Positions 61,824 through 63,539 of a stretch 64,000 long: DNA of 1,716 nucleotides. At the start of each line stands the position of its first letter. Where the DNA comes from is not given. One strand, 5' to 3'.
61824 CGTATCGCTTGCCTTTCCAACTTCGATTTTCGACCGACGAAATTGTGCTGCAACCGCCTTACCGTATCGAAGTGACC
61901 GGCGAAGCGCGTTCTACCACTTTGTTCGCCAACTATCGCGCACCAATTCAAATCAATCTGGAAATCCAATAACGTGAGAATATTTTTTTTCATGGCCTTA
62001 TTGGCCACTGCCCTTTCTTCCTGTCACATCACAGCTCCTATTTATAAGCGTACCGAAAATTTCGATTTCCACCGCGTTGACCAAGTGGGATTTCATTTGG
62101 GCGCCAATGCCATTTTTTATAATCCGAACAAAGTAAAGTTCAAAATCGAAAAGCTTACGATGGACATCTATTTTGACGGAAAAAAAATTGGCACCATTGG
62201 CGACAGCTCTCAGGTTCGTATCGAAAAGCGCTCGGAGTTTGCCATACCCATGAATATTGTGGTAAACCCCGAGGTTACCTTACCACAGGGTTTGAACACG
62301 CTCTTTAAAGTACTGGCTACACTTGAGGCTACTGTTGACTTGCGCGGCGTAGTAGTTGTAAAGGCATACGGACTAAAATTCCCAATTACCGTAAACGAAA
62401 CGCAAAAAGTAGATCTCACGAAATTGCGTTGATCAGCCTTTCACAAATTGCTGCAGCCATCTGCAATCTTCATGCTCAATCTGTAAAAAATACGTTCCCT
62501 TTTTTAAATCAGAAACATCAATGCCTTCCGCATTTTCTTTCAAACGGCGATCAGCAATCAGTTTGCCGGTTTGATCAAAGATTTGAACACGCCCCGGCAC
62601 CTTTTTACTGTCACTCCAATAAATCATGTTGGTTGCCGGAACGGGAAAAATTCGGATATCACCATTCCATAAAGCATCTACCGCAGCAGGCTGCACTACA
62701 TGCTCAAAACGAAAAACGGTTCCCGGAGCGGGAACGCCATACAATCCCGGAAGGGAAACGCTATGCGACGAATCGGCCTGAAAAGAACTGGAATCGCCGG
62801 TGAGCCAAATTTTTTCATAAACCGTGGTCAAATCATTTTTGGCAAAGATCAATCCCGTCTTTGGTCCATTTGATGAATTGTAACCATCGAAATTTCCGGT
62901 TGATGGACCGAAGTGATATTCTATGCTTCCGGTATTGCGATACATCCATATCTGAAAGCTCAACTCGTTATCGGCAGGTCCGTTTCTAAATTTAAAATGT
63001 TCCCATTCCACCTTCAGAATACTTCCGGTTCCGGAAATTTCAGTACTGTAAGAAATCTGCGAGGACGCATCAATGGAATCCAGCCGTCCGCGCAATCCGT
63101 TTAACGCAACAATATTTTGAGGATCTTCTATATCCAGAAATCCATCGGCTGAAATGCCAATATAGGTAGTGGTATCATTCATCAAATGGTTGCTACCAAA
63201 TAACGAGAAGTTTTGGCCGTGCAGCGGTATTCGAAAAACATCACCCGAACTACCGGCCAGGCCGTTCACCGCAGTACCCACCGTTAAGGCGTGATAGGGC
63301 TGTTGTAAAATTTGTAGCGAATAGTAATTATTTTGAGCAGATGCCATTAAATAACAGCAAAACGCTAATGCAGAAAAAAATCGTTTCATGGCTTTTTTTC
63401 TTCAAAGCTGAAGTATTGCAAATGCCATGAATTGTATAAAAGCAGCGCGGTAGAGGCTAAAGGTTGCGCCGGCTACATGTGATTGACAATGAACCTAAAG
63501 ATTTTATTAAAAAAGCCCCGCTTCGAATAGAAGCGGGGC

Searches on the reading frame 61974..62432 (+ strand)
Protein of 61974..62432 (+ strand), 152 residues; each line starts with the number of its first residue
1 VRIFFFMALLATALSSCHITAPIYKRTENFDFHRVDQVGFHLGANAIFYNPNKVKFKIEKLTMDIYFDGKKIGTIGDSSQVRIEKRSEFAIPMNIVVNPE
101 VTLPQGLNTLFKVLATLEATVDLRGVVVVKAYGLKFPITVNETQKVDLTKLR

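Call 9: search_protein_families(library=pfam, proteins=[window:61974-62432:+])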
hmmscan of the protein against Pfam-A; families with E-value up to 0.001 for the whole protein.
window:61974-62432:+ (152 aa): 1 family
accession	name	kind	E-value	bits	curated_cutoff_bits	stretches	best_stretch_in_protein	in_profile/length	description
PF03168.19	LEA_2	-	1.4e-07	32.4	25.4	1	49-132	5-82/98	Late embryogenesis abundant protein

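Call 21: find_encoding_contigs(protein=window:61992-62432:+, flank=10000, max_places=10)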
Protein window:61992-62432:+ (146 aa): 2 contigs read that carry it; 2 places shown.
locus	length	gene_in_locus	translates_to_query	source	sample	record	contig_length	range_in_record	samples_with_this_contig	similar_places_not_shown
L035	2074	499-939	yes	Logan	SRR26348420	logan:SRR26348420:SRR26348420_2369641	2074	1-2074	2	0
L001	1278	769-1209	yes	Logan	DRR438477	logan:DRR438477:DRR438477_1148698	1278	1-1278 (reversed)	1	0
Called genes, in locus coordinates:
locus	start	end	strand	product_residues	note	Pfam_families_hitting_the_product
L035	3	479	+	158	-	?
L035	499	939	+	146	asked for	PF03168:LEA_2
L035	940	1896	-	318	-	PF18962:Por_Secre_tail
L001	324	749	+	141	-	-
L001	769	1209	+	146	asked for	PF03168:LEA_2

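Call 67: list_cluster_members(proteins=[P0001, window:61992-62432:+, window:62433-63389:-])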
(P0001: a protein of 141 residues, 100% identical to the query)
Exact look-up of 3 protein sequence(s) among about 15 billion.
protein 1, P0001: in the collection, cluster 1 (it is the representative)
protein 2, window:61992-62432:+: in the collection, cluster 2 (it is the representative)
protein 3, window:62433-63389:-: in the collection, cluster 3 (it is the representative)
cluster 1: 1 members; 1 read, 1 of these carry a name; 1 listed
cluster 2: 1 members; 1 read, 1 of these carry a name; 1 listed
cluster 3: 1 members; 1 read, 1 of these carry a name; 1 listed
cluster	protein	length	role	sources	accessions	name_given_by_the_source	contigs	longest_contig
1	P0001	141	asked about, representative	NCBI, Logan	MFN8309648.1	MAG: hypothetical protein U0T73_06765 [Chitinophagales bacterium]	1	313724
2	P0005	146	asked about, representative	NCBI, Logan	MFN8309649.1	MAG: LEA type 2 family protein [Chitinophagales bacterium]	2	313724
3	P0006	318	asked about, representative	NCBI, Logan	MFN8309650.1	MAG: T9SS type A sorting domain-containing protein [Chitinophagales bacterium]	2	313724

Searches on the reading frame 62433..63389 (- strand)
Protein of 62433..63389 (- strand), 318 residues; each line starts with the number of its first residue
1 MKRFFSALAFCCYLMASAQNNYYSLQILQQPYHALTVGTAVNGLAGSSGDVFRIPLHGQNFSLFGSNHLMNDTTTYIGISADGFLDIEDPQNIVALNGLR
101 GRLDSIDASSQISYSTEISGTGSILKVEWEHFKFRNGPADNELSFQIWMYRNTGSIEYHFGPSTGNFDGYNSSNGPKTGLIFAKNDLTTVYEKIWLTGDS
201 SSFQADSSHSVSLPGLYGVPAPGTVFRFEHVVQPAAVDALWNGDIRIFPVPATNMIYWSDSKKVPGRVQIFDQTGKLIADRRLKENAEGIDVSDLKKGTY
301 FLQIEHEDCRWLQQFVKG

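Call 9: search_protein_families(library=pfam, proteins=[window:62433-63389:-])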
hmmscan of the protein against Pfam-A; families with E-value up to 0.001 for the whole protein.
window:62433-63389:- (318 aa): 1 family
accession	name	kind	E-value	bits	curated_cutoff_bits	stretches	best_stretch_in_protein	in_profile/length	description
PF18962.6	Por_Secre_tail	-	2.3e-10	41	27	1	247-308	1-66/75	Secretion system C-terminal sorting domain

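Call 22: find_encoding_contigs(protein=window:62433-63389:-, flank=10000, max_places=10)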
Protein window:62433-63389:- (318 aa): 2 contigs read that carry it; 2 places shown.
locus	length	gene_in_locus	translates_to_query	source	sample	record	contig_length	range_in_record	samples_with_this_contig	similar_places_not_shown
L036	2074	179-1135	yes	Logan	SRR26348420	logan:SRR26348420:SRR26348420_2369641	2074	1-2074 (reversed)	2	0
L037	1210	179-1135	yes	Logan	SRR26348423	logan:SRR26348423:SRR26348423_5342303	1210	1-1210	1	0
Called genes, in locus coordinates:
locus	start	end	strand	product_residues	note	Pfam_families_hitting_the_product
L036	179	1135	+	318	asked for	PF18962:Por_Secre_tail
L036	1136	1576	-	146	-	PF03168:LEA_2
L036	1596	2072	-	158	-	?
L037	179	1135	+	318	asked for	PF18962:Por_Secre_tail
